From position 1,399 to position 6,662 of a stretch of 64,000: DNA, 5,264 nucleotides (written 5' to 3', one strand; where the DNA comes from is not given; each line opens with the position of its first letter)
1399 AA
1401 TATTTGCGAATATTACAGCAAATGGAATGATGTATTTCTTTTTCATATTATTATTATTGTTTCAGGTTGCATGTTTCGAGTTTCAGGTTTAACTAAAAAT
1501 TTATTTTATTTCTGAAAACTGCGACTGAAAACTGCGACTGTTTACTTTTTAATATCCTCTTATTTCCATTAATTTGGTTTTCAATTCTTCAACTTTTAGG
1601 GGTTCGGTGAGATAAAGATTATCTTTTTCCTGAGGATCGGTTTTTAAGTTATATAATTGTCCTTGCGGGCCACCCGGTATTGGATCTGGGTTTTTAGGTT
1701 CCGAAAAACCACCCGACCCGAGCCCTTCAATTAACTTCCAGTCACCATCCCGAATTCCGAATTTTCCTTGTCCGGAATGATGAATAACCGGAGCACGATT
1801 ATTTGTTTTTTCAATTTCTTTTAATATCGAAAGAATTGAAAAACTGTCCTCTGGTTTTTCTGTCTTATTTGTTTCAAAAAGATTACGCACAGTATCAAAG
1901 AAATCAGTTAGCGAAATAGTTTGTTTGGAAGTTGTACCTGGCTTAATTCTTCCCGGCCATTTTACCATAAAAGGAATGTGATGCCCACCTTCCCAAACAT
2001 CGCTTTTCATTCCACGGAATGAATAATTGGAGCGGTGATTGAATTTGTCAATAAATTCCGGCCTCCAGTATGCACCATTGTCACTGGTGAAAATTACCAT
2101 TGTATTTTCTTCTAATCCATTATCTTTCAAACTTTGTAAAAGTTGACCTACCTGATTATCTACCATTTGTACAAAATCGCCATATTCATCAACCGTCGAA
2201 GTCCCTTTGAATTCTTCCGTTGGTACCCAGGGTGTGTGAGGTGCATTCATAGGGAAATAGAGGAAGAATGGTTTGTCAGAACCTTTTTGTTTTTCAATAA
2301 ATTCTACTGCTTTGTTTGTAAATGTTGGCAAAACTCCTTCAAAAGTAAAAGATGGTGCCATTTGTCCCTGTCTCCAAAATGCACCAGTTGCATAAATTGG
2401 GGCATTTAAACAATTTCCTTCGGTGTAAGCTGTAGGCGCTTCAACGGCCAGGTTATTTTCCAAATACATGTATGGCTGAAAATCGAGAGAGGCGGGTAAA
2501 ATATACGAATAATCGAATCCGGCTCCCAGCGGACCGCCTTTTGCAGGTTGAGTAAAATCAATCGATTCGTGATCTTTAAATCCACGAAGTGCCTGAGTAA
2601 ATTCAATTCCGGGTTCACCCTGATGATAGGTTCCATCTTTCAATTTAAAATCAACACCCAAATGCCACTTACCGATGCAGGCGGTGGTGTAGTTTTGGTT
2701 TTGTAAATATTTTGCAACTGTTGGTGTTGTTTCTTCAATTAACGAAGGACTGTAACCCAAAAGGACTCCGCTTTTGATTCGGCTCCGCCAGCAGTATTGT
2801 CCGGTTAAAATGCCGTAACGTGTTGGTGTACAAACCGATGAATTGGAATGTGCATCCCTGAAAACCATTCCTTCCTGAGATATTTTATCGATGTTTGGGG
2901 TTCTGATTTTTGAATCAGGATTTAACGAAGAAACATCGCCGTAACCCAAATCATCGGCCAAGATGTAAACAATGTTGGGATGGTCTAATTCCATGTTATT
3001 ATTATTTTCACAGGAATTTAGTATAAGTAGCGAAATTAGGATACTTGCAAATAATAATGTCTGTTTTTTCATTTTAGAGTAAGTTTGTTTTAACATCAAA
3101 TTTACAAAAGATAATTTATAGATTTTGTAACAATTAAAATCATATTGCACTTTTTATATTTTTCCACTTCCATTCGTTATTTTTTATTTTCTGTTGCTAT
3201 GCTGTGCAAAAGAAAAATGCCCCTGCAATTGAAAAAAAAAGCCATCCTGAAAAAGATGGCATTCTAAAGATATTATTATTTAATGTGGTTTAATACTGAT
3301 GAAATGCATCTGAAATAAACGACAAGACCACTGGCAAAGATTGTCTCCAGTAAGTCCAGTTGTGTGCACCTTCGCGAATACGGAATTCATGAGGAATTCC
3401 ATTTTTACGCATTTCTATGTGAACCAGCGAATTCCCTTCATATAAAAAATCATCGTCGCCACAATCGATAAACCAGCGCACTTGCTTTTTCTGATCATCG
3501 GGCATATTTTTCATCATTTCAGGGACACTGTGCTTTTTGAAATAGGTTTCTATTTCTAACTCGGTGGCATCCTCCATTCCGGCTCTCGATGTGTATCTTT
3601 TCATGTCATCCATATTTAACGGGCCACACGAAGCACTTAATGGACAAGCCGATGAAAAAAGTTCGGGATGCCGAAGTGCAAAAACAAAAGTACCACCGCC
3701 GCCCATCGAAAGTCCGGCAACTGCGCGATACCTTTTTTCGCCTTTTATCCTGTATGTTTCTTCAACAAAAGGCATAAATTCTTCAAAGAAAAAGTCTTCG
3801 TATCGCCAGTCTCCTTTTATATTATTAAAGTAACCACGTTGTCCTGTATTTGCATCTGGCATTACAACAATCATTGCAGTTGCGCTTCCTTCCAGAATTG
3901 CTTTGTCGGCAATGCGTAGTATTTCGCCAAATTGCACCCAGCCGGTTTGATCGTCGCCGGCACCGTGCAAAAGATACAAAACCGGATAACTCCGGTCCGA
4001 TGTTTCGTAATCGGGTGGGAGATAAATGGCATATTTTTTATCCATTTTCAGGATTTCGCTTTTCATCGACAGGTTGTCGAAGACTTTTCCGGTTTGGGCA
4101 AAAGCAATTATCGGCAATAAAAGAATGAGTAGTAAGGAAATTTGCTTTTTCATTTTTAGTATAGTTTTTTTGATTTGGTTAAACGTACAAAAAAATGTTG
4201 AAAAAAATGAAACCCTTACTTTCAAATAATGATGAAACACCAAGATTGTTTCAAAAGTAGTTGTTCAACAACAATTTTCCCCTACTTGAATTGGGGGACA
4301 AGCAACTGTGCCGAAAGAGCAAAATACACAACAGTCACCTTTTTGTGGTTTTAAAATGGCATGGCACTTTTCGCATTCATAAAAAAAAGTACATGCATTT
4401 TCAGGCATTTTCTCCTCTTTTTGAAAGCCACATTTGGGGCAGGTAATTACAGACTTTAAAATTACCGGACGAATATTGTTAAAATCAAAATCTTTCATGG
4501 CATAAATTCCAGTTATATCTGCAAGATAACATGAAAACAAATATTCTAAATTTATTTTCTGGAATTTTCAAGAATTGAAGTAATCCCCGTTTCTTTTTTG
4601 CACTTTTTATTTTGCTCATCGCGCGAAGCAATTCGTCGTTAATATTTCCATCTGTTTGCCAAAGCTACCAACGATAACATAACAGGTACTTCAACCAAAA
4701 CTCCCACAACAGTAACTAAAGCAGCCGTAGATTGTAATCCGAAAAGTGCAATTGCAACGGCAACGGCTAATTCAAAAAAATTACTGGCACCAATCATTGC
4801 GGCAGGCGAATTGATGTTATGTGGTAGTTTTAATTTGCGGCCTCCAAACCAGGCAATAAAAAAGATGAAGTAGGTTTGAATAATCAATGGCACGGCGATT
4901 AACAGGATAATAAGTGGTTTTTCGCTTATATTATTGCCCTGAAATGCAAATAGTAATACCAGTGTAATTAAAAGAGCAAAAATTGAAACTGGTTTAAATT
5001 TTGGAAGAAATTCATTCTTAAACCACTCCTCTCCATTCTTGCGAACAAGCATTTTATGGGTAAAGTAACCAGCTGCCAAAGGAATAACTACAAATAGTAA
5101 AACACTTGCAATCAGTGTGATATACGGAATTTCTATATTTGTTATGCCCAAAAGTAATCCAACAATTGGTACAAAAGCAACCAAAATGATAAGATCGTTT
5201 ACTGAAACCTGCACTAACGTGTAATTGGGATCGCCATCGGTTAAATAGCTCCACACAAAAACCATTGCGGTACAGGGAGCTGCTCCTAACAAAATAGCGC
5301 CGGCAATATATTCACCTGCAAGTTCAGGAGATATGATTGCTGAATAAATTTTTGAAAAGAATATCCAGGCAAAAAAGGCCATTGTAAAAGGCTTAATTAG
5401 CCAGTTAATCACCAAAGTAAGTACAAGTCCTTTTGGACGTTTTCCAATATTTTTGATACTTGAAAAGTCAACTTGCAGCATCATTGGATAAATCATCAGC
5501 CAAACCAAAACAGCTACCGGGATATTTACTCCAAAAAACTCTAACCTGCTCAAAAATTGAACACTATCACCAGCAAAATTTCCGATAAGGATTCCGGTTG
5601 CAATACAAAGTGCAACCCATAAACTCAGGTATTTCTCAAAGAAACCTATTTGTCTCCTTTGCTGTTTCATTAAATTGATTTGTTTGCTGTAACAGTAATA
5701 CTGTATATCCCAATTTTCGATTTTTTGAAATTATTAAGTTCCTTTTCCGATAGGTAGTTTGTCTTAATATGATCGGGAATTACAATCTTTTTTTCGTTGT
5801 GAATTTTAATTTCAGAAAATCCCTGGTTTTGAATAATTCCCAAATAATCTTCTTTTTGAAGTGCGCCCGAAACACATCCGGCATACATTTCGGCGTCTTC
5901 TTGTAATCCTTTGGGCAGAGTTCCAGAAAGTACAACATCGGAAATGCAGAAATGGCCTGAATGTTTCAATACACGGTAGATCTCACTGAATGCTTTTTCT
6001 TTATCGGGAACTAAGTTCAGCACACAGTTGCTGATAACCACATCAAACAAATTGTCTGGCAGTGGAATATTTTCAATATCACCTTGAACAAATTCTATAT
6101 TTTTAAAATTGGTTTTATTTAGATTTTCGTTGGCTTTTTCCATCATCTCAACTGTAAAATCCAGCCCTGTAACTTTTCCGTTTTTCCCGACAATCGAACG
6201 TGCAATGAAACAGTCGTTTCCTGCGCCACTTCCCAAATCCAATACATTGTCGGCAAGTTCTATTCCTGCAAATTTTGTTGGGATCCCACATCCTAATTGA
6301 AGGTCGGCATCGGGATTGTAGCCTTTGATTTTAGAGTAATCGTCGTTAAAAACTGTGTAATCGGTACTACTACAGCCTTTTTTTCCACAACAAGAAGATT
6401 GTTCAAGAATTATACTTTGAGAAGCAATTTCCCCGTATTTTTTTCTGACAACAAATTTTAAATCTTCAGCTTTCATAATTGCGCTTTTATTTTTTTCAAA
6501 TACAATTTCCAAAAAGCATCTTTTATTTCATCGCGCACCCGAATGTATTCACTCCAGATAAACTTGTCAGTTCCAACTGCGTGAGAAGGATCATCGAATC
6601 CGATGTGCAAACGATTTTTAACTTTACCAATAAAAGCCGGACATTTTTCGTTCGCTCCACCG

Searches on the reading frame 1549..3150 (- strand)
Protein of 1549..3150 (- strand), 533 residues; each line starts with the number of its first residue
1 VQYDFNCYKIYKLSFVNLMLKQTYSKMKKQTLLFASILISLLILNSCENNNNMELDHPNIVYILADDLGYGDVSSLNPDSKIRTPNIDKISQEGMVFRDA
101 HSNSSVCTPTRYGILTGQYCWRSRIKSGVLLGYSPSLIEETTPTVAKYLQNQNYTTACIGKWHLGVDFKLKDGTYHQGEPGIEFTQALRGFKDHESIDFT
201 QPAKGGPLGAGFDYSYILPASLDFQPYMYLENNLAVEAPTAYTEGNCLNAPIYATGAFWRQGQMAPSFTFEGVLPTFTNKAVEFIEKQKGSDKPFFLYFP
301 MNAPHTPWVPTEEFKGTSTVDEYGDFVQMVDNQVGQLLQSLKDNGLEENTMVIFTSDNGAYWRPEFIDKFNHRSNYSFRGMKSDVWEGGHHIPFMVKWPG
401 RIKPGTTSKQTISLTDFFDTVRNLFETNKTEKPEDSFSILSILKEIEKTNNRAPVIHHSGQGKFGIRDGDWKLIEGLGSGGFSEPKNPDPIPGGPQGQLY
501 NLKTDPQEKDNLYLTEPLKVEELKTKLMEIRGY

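Call 74: search_protein_families(library=pfam, proteins=[window:1549-3150:-], max_evalue=0.00001)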
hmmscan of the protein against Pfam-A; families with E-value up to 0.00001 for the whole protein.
window:1549-3150:- (533 aa): 3 families
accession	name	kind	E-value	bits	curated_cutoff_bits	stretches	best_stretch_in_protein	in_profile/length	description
PF00884.28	Sulfatase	-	8.5e-52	176.8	25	1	58-425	1-299/301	Sulfatase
PF16347.10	SGSH_C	-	4.2e-08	33.9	29.3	1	385-529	11-150/154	N-sulphoglucosamine sulphohydrolase, C-terminal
PF01663.27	Phosphodiest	-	1.4e-06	28.6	23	0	322-360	183-221/342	Type I phosphodiesterase / nucleotide pyrophosphatase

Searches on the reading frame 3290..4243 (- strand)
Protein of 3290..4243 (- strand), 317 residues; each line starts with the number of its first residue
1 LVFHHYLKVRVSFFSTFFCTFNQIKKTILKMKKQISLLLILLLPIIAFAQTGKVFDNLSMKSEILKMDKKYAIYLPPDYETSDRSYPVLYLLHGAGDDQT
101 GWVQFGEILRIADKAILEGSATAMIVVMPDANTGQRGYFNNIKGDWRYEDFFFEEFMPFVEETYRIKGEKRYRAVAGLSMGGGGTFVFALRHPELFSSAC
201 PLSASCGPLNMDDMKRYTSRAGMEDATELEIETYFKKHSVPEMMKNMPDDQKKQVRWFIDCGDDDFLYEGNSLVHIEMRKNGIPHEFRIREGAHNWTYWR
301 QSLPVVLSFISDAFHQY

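Call 74: search_protein_families(library=pfam, proteins=[window:3290-4243:-], max_evalue=0.00001)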
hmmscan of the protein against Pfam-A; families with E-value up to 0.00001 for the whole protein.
window:3290-4243:- (317 aa): 1 family
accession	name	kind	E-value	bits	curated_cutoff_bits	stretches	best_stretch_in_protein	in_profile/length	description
PF00756.26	Esterase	-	1.1e-31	111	22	1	62-307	1-248/251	Putative esterase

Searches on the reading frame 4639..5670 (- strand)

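Call 74: search_protein_families(library=pfam, proteins=[window:4639-5670:-], max_evalue=0.00001)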
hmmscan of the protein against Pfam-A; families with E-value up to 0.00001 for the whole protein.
window:4639-5670:- (343 aa): 2 families
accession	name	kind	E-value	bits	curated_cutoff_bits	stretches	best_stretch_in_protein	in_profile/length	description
PF01758.21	SBF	-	7e-42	143.7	24.3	1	54-250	2-190/191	Sodium Bile acid symporter family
PF13593.11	SBF_like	-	1.4e-07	31.5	25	1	94-325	68-295/313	SBF-like CPA transporter family (DUF4137)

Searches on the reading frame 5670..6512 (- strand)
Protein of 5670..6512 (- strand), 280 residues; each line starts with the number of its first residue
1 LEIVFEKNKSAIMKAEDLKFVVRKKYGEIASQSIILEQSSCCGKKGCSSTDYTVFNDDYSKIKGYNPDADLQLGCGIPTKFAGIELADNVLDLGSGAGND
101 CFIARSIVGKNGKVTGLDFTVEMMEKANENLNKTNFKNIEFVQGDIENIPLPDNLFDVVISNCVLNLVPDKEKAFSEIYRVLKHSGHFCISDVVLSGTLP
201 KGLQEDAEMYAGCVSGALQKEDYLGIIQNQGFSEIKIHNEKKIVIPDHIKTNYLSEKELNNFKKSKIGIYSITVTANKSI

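Call 74: search_protein_families(library=pfam, proteins=[window:5670-6512:-], max_evalue=0.00001)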
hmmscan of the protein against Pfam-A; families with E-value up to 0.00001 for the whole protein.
window:5670-6512:- (280 aa): 8 families
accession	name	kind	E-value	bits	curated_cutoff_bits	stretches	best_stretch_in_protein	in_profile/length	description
PF13847.12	Methyltransf_31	-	1.2e-40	138.9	27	1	87-231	4-145/145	Methyltransferase domain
PF08241.18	Methyltransf_11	-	1.6e-24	86.8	21.2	1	91-190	1-95/95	Methyltransferase domain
PF13649.12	Methyltransf_25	-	4.1e-23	82.3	27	1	90-186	1-97/97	Methyltransferase domain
PF01209.24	Ubie_methyltran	-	4e-19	69.3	20.1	1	86-190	47-151/233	ubiE/COQ5 methyltransferase family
PF08242.18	Methyltransf_12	-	4.6e-15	56.6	30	1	91-188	1-98/98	Methyltransferase domain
PF13489.12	Methyltransf_23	-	4.6e-11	43.1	27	1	84-195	20-121/164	Methyltransferase domain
PF01135.25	PCMT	-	5.6e-09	36.5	20.3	1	83-145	70-132/210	Protein-L-isoaspartate(D-aspartate) O-methyltransferase (PCMT)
PF05175.20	MTS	-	8e-06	26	23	0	87-162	32-105/170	Methyltransferase small domain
